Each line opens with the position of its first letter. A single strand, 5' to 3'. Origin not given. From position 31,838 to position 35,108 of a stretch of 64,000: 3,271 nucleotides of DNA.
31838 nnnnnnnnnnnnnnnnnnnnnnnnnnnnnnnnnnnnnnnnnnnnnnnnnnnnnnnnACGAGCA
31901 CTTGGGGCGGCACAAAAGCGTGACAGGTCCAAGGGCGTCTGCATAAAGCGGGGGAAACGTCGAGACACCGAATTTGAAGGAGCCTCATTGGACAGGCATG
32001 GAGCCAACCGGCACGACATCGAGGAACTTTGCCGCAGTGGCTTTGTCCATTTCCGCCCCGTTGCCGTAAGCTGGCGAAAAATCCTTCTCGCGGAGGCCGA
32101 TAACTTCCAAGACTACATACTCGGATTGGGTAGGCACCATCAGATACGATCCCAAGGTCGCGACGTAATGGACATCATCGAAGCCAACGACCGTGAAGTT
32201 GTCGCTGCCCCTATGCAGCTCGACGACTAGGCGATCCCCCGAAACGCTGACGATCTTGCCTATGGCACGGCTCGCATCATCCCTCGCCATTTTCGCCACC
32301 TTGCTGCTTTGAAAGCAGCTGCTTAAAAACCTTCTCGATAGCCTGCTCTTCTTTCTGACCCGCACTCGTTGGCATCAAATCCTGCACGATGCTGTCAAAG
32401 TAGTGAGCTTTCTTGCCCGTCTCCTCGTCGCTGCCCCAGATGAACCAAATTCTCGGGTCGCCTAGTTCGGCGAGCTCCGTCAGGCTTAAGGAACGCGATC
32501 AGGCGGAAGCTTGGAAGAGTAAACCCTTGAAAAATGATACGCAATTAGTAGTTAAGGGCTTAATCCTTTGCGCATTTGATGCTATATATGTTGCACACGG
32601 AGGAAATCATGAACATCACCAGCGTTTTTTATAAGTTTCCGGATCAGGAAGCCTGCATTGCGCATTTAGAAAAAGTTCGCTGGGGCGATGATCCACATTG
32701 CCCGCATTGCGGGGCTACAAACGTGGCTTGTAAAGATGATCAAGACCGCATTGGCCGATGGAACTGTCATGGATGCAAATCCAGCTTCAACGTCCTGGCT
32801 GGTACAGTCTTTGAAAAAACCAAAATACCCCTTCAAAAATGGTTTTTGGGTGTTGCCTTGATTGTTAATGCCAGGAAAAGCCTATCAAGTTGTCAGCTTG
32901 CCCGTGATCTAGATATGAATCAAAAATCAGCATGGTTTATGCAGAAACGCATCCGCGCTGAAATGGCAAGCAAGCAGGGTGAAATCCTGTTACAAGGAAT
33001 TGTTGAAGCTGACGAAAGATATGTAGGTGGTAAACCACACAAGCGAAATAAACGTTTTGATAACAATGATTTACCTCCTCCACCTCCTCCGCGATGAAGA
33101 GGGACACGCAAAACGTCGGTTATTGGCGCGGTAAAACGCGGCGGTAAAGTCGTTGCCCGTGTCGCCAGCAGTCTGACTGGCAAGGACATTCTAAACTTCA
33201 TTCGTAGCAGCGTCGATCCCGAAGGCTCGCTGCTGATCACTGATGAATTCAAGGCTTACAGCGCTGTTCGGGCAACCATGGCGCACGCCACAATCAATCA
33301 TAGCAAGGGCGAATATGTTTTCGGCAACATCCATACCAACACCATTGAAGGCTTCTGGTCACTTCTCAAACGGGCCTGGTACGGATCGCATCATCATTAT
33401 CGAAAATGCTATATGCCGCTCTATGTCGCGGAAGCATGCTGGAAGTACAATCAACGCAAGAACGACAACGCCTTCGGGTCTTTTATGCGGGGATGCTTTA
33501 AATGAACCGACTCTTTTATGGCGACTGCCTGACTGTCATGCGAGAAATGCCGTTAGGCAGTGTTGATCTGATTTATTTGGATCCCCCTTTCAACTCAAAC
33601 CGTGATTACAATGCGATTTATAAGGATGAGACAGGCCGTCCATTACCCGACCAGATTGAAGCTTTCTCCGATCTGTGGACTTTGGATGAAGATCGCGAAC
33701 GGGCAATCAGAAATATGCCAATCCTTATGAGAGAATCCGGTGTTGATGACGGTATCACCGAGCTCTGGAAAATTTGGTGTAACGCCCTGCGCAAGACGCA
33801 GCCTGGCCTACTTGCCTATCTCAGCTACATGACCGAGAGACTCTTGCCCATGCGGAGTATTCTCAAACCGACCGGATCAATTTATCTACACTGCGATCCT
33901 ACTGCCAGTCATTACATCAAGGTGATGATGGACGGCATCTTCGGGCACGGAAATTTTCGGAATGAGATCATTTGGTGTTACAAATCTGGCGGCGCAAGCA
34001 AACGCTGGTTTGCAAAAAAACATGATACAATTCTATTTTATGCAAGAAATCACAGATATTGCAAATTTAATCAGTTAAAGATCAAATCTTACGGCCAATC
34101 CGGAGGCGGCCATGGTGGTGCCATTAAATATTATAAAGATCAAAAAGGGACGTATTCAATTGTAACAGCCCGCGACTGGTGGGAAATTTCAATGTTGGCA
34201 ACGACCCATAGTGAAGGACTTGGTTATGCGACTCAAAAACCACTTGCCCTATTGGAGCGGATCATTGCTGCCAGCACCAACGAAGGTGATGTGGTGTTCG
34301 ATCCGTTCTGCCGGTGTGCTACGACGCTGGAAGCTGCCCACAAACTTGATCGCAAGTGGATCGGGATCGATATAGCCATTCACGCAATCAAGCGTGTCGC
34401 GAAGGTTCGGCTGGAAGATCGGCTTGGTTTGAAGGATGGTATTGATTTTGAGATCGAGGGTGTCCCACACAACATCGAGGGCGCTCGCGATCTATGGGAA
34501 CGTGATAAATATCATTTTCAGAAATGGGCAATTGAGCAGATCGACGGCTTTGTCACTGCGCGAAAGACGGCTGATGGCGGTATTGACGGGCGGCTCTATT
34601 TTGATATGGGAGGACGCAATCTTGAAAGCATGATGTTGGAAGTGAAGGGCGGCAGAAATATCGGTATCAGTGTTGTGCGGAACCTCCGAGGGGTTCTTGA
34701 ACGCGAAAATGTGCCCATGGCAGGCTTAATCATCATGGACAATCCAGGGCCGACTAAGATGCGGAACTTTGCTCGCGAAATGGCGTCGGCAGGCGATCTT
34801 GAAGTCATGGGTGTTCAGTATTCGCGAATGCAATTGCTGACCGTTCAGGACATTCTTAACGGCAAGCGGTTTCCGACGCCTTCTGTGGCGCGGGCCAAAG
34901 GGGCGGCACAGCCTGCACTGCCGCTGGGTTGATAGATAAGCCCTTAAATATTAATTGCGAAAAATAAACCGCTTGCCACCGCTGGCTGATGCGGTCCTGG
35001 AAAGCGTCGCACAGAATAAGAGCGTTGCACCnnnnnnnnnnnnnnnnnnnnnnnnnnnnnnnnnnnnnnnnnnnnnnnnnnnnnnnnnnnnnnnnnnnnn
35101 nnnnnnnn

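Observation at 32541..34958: IS1595-like transposase and a methyltransferase-nuclease gene enclosed by one pair of 22-bp inverted repeats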

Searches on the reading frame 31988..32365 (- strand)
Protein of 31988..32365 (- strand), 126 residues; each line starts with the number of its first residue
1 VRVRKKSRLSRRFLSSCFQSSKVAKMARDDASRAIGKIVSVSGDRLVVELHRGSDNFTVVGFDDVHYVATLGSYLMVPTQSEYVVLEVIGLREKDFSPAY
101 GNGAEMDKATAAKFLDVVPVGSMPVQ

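Call 7: search_protein_families(library=pfam, proteins=[window:31988-32365:-], max_evalue=0.01)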
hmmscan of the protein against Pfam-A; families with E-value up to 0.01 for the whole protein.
window:31988-32365:- (126 aa): 0 families

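Call 54: search_protein_families(library=pfam, proteins=[window:31988-32290:-], max_evalue=0.01)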
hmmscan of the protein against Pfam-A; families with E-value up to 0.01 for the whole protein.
seq(101 aa): 0 families

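Call 90: search_protein_families(library=padloc, proteins=[window:31988-32290:-], max_evalue=0.01)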
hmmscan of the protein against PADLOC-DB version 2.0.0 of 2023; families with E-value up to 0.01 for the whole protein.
window:31988-32290:- (101 aa): 2 families
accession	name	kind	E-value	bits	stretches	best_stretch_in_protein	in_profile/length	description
PDLC04102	HerA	-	1.4e-39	134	1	1-100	1-100/654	-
PDLC04098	HerA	-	0.0073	12.9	1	6-98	9-105/686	-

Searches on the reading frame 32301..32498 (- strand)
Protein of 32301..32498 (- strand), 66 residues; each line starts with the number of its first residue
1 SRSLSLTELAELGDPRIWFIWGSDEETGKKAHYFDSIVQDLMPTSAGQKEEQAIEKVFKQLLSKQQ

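Call 54: search_protein_families(library=pfam, proteins=[window:32301-32498:-], max_evalue=0.01)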
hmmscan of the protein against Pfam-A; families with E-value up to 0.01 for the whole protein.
seq(66 aa): 0 families

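Call 90: search_protein_families(library=padloc, proteins=[window:32301-32498:-], max_evalue=0.01)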
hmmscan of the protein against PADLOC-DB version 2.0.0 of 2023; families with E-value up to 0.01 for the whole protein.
seq(66 aa): 2 families
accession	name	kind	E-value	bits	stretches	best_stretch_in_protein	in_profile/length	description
PDLC04084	SIR2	-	3.2e-19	67.5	1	7-65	351-409/414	-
PDLC04090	SIR2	-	9e-17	59.3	1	6-65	358-417/426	-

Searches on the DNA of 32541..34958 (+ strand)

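Call 9: search_dna_similar(query=window:32541-34958:+, collection=plasmids, mode=distant, max_rows=30)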
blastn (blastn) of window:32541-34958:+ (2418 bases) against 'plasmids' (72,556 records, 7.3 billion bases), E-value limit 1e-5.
No match.

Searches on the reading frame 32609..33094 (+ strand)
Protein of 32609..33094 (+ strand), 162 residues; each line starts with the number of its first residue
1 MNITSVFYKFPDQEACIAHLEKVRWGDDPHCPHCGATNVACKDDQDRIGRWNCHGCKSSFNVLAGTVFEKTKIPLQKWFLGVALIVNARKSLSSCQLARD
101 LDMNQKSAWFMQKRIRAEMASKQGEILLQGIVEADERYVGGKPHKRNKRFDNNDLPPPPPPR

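Call 76: list_cluster_members(proteins=[window:32609-33094:+, window:32576-33094:+, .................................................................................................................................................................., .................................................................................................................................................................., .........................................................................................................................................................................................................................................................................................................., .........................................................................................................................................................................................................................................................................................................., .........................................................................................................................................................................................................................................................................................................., window:33278-33502:+, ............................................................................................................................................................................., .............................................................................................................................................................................])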
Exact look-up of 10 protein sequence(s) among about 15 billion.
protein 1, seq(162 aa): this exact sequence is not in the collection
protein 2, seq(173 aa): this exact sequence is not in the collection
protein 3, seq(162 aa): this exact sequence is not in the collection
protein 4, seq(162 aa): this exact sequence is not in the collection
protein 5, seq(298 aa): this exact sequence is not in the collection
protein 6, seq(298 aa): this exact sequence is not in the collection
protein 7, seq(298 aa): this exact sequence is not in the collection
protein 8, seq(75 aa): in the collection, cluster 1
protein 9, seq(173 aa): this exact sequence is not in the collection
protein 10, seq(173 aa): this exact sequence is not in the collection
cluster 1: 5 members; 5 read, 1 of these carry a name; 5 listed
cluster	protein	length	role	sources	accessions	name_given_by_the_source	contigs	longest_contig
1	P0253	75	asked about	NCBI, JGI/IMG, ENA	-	-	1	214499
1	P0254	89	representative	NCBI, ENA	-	-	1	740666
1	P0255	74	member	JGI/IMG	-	hypothetical protein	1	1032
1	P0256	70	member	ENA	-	-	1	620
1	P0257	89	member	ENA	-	-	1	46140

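Call 77: find_homologous_proteins(query=window:32609-33094:+, max_evalue=1e-60)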
Query seq(162 aa) (162 aa): 169 proteins with E <= 1e-60 among 1149 candidates; the best 120 are listed.
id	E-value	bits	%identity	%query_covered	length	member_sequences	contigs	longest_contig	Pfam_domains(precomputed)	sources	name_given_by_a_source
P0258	1.9e-110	384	100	100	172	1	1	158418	PF12760.13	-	-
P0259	1.7e-89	316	84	98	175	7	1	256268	PF12760.13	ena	-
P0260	1.8e-88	313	82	98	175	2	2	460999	PF12760.13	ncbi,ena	-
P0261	4.9e-84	298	77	95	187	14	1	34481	PF12760.13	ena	-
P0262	1.5e-82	293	73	99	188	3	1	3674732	PF12760.13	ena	-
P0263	3.0e-82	292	74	96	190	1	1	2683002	PF12760.13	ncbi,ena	-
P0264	7.3e-81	288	75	98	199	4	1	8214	PF12760.13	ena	-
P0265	1.2e-76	274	71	99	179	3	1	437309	PF12760.13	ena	-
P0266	2.0e-76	273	75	98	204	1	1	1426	PF12760.13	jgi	-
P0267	3.3e-76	273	70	100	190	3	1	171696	PF12760.13,PF12762.14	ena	-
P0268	6.6e-76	272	73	98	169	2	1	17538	PF12760.13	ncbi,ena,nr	ncbi:MAG: IS1595 family transposase [Gammaproteobacteria bacterium]|nr:IS1595 family transposase [Ga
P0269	1.4e-75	271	70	98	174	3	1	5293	PF12760.13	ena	-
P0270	1.5e-75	271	73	92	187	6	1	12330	PF12760.13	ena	-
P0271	6.1e-75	269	70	98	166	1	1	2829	PF12760.13,PF23250.2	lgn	-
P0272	2.0e-74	267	71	98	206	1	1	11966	PF12760.13,PF12762.14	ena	-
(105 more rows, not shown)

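Call 79: find_encoding_contigs(protein=P0259, flank=4000, max_places=6)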
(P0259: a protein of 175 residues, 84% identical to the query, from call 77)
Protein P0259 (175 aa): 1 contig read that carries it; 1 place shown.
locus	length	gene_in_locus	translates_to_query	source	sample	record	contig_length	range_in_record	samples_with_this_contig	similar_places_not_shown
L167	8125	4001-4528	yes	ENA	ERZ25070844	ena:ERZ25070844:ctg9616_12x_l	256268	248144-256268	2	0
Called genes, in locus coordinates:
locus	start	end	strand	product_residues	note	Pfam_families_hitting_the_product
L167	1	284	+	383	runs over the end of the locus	PF02771:Acyl-CoA_dh_N, PF02770:Acyl-CoA_dh_M, PF00441:Acyl-CoA_dh_1, PF08028:Acyl-CoA_dh_2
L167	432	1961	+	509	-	PF03976:PPK2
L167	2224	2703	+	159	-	-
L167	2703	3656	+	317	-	-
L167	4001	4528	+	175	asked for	PF12760:Zn_ribbon_IS1595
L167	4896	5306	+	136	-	PF01555:N6_N4_Mtase (faint)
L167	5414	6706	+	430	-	PF13701:DDE_Tnp_1_4, PF01609:DDE_Tnp_1 (weak)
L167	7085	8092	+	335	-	PF13808:DDE_Tnp_1_assoc, PF01609:DDE_Tnp_1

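Call 80: find_encoding_contigs(protein=P0260, flank=4000, max_places=6)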
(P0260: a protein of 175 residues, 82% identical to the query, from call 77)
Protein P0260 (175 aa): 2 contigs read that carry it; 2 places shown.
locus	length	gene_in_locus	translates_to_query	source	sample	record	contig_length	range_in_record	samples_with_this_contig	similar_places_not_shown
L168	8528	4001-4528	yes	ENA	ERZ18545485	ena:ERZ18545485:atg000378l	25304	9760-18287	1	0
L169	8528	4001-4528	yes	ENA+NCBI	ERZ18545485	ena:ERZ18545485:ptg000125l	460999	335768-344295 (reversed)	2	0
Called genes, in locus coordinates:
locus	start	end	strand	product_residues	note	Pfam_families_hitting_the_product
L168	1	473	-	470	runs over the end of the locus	PF21337:Peptidase_M17_N_1, PF00883:Peptidase_M17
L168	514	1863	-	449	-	PF13738:Pyr_redox_3 (weak), PF00743:FMO-like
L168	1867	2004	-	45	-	PF01946:Thi4 (weak), PF01266:DAO, PF12831:FAD_oxidored (weak), PF13450:NAD_binding_8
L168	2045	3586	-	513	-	PF13434:Lys_Orn_oxgnase (faint), PF00070:Pyr_redox (faint), PF00743:FMO-like, PF01266:DAO (weak), PF07992:Pyr_redox_2 (weak), PF13450:NAD_binding_8, PF13738:Pyr_redox_3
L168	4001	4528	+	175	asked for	PF12760:Zn_ribbon_IS1595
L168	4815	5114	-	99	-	-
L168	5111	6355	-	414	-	PF00872:Transposase_mut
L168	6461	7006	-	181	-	PF00144:Beta-lactamase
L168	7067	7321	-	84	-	PF00266:Aminotran_5 (weak)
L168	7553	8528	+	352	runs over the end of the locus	PF13182:DUF4007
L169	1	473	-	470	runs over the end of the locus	PF21337:Peptidase_M17_N_1, PF00883:Peptidase_M17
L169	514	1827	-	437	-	PF13738:Pyr_redox_3 (weak), PF00743:FMO-like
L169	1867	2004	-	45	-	PF01946:Thi4 (weak), PF01266:DAO, PF12831:FAD_oxidored (weak), PF13450:NAD_binding_8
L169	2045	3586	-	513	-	PF13434:Lys_Orn_oxgnase (faint), PF00070:Pyr_redox (faint), PF00743:FMO-like, PF01266:DAO (weak), PF07992:Pyr_redox_2 (weak), PF13450:NAD_binding_8, PF13738:Pyr_redox_3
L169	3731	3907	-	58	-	PF00990:GGDEF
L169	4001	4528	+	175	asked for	PF12760:Zn_ribbon_IS1595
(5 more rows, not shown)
